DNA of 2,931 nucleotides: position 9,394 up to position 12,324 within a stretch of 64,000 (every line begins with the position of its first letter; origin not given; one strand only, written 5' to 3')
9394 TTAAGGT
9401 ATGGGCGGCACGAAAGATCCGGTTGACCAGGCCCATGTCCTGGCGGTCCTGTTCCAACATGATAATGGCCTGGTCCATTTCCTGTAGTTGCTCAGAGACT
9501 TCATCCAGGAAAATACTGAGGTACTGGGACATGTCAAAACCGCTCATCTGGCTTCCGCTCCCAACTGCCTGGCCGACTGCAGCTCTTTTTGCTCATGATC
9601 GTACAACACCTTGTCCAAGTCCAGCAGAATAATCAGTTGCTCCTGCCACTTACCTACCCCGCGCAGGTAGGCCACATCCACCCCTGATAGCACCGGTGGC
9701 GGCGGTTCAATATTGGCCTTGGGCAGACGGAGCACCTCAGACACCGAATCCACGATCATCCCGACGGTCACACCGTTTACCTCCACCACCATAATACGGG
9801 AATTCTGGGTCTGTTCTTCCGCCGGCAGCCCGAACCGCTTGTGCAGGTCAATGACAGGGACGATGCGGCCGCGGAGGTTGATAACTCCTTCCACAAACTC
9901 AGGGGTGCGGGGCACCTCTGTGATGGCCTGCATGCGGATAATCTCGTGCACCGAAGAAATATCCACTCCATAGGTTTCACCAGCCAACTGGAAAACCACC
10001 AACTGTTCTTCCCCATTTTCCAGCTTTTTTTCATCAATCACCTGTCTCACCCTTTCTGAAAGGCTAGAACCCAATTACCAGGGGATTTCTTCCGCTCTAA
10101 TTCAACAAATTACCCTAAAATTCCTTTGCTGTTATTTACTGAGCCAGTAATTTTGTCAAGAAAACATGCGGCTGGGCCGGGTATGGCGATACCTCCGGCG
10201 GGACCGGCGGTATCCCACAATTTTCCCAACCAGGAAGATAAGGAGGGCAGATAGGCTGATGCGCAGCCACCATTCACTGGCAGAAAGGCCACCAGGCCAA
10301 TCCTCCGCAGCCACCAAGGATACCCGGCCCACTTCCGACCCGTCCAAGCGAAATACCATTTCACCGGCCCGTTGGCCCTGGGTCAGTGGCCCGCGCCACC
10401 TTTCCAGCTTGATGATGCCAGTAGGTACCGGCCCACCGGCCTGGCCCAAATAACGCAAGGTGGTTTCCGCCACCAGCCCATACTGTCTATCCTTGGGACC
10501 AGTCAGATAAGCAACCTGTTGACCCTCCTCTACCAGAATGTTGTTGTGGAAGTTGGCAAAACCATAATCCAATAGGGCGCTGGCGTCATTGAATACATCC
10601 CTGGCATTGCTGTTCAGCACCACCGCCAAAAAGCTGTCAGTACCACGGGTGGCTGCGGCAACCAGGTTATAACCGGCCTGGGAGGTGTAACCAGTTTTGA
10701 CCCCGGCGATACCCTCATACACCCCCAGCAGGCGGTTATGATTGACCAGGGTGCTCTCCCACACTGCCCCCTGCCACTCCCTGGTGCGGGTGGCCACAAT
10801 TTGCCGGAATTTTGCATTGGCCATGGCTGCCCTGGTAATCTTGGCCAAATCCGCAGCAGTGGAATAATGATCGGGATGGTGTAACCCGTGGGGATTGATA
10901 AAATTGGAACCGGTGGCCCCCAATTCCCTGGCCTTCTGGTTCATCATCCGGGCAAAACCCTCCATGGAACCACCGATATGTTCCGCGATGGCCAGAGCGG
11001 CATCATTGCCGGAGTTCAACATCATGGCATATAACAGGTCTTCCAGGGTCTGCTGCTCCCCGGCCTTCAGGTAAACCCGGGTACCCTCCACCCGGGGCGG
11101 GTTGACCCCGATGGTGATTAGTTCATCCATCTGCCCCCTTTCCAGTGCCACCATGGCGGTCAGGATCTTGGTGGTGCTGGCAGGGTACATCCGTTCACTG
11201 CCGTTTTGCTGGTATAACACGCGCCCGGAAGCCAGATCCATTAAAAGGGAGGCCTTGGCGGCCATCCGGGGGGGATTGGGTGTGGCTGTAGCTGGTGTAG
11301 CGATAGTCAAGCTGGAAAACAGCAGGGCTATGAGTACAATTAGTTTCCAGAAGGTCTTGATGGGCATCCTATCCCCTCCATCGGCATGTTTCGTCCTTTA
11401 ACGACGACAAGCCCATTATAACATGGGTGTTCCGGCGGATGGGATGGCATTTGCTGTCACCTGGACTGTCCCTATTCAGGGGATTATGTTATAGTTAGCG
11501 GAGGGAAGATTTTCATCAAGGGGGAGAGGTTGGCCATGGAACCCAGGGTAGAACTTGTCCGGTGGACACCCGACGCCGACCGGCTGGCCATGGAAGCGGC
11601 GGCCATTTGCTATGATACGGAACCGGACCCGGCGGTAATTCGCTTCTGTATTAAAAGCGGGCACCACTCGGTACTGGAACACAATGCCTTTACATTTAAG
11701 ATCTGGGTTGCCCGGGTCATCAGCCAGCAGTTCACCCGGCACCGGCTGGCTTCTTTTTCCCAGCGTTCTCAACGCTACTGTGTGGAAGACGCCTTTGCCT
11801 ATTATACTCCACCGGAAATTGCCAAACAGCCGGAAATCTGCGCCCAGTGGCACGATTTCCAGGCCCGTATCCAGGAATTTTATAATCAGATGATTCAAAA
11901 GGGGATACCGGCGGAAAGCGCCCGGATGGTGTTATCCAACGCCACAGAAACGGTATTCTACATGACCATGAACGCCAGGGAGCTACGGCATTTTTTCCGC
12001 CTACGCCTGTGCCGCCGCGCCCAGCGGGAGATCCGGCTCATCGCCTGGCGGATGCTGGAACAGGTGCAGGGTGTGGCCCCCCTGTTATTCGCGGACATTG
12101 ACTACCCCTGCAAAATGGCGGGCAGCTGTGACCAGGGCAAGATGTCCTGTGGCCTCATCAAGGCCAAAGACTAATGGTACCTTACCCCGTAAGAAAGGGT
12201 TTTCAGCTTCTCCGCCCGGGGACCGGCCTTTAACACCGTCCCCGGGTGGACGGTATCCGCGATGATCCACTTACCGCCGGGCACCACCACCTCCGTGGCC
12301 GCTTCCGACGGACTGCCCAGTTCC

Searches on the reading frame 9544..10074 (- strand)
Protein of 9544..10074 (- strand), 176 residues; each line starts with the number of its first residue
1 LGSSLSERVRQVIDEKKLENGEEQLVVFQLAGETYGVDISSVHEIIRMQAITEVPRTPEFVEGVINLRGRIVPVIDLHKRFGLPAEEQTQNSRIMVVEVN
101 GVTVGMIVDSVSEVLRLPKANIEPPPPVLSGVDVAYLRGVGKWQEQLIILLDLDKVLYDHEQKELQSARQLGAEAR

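Call 5: search_protein_families(library=pfam, proteins=[window:9544-10074:-])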
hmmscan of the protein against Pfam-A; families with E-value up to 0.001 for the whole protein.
window:9544-10074:- (176 aa): 1 family
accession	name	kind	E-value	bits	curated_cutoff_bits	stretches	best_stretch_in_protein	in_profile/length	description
PF01584.24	CheW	-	1.1e-44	151.8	23.5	1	24-159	1-136/138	CheW-like domain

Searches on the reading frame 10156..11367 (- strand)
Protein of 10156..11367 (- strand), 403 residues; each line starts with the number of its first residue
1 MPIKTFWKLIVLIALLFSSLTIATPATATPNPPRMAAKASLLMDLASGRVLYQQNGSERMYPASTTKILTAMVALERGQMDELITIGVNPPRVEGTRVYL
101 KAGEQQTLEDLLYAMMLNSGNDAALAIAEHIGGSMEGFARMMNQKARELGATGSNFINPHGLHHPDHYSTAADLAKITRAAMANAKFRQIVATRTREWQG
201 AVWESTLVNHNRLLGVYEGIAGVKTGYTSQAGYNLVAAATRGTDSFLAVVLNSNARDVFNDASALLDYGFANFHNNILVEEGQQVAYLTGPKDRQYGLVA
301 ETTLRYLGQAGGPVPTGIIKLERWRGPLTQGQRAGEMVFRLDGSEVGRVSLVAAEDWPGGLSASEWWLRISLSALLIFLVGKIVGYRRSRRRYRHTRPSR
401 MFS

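Call 5: search_protein_families(library=pfam, proteins=[window:10156-11367:-])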
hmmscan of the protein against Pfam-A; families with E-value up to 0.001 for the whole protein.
window:10156-11367:- (403 aa): 3 families
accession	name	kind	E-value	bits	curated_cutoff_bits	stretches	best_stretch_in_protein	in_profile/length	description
PF00768.25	Peptidase_S11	-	9.4e-62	209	27.6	1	28-254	3-238/239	D-alanyl-D-alanine carboxypeptidase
PF13354.11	Beta-lactamase2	-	8.5e-11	42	22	1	42-180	4-145/214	Beta-lactamase enzyme family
PF02113.21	Peptidase_S13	-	1.5e-08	34.2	22.8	1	38-76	19-57/444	D-Ala-D-Ala carboxypeptidase 3 (S13) family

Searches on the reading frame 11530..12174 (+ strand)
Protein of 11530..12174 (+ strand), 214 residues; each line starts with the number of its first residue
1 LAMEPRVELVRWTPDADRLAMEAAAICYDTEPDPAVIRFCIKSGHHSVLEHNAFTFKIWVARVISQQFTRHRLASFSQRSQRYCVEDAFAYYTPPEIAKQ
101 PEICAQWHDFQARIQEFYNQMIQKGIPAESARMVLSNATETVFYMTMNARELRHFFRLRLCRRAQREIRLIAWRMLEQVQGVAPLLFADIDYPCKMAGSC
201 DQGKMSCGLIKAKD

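Call 5: search_protein_families(library=pfam, proteins=[window:11530-12174:+])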
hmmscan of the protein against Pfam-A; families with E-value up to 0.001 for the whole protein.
window:11530-12174:+ (214 aa): 1 family
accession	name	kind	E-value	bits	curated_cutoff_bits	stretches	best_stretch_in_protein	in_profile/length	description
PF02511.20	Thy1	-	6.3e-61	205.9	24.8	1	8-184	1-190/191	Thymidylate synthase complementing protein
